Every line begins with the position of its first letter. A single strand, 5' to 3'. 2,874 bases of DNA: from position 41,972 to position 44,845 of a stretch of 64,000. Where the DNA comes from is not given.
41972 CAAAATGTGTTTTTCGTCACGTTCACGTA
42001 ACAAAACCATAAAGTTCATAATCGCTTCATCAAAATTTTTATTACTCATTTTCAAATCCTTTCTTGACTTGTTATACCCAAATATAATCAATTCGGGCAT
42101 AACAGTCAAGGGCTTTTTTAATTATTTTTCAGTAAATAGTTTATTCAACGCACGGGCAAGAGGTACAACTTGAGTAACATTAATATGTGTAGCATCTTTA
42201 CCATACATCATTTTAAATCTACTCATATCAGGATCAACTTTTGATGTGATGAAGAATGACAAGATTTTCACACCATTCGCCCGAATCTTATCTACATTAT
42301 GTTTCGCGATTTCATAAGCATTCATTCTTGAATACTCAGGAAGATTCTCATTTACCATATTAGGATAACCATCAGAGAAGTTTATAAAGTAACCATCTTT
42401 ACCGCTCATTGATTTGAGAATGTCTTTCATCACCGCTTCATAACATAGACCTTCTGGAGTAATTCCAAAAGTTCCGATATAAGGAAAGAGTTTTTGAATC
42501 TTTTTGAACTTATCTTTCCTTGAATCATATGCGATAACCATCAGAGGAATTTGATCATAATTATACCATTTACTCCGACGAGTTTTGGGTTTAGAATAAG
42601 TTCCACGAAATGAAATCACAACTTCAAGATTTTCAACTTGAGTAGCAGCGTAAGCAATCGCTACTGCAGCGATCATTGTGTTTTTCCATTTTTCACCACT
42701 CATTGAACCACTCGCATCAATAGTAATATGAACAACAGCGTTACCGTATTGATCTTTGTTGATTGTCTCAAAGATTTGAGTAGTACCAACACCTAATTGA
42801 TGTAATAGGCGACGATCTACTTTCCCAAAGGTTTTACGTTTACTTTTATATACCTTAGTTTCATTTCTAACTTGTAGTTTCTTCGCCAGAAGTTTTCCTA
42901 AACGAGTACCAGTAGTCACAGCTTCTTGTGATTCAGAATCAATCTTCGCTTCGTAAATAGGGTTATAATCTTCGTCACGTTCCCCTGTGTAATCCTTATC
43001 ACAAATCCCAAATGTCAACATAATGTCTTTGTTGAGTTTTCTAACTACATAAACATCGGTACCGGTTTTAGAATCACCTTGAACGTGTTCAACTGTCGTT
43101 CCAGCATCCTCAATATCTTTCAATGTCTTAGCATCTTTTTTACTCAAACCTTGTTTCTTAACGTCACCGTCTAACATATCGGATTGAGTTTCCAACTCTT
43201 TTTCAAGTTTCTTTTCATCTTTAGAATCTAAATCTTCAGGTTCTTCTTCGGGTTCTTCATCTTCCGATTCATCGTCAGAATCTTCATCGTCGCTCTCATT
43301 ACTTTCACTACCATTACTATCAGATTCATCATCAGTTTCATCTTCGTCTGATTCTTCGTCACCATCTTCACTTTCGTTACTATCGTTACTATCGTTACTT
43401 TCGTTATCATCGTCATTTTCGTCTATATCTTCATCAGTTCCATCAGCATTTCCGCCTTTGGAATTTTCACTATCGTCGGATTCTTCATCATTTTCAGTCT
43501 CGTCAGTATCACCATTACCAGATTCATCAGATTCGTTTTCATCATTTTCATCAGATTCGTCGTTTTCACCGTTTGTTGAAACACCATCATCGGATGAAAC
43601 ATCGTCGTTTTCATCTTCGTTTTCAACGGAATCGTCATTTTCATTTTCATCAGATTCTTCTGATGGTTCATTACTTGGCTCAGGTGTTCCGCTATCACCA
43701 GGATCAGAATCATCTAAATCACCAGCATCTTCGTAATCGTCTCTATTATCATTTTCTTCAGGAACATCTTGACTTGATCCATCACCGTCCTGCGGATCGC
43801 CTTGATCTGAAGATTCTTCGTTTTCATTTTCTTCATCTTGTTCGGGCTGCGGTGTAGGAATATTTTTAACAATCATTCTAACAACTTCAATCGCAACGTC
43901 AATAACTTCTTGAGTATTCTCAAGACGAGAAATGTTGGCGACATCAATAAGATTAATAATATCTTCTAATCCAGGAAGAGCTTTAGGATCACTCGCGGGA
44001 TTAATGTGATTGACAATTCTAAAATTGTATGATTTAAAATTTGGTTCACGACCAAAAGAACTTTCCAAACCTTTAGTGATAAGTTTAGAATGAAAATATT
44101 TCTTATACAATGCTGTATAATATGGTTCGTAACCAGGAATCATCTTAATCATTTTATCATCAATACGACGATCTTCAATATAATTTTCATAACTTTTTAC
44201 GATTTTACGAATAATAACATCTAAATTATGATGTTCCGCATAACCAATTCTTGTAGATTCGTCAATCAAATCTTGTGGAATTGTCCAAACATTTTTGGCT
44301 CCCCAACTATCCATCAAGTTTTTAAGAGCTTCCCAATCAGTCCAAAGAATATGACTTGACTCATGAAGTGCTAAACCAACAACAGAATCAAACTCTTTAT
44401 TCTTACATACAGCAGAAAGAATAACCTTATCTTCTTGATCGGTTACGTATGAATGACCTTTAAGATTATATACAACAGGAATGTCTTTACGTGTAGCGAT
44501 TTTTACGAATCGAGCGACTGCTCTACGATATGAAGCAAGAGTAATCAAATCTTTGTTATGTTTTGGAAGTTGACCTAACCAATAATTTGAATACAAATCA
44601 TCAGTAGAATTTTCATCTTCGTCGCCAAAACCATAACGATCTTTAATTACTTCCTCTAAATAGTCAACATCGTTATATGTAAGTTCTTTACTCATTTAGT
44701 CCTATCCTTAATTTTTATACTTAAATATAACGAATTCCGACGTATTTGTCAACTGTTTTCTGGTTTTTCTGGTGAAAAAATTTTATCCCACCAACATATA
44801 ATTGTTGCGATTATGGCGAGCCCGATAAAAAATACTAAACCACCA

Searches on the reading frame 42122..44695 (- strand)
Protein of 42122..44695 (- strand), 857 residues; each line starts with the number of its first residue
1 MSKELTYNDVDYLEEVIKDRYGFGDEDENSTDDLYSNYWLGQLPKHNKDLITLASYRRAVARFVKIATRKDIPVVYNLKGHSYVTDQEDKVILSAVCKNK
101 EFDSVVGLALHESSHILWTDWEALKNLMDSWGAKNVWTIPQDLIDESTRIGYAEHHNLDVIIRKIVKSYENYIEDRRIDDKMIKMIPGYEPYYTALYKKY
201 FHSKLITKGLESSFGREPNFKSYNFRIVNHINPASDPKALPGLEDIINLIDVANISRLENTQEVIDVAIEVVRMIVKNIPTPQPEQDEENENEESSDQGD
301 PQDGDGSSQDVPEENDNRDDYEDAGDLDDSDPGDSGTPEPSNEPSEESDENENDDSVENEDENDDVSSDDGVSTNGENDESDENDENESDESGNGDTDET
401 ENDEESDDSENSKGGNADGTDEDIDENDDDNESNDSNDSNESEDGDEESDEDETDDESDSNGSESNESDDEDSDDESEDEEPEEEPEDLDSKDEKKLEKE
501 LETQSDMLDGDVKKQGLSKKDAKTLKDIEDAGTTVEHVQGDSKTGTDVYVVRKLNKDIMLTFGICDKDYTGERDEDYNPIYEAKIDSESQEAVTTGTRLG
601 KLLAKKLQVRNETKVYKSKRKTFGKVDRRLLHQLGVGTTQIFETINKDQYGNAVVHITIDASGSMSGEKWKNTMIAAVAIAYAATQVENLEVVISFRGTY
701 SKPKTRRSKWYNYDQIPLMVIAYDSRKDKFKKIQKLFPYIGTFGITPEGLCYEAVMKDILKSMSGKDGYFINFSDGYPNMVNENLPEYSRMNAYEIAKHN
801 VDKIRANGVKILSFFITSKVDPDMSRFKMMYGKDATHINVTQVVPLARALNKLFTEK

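Call 7: search_protein_families(library=phrogs, proteins=[window:42122-44695:-], max_evalue=0.00001)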
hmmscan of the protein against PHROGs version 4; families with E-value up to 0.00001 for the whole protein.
window:42122-44695:- (857 aa): 1 family
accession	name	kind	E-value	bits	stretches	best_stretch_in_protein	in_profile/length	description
phrog_1576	-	unknown function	3.9e-27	96.2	2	338-802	221-688/729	-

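Call 8: search_dna_similar(query=window:42122-44695:-, collection=phages, mode=protein, max_rows=15)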
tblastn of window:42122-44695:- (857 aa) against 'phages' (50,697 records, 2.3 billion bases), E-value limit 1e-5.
Records with a match: 2; places in all: 2; records where one place covers at least 80% of the query: 0.
Best place of each record, by identity: <60% 2.
By first word of the organism name: uncultured 1; Microcystis 1.
By host as written in the record: - 1; Microcystis elabens 1.
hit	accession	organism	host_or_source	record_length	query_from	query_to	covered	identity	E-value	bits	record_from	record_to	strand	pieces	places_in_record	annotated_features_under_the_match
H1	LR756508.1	uncultured phage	metagenomic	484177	35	854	70%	34.9%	2e-42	328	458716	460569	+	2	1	record has no annotation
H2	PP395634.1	Microcystis phage Mel-JY01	Microcystis elabens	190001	53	856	58%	31.3%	6e-37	256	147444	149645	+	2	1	hypothetical protein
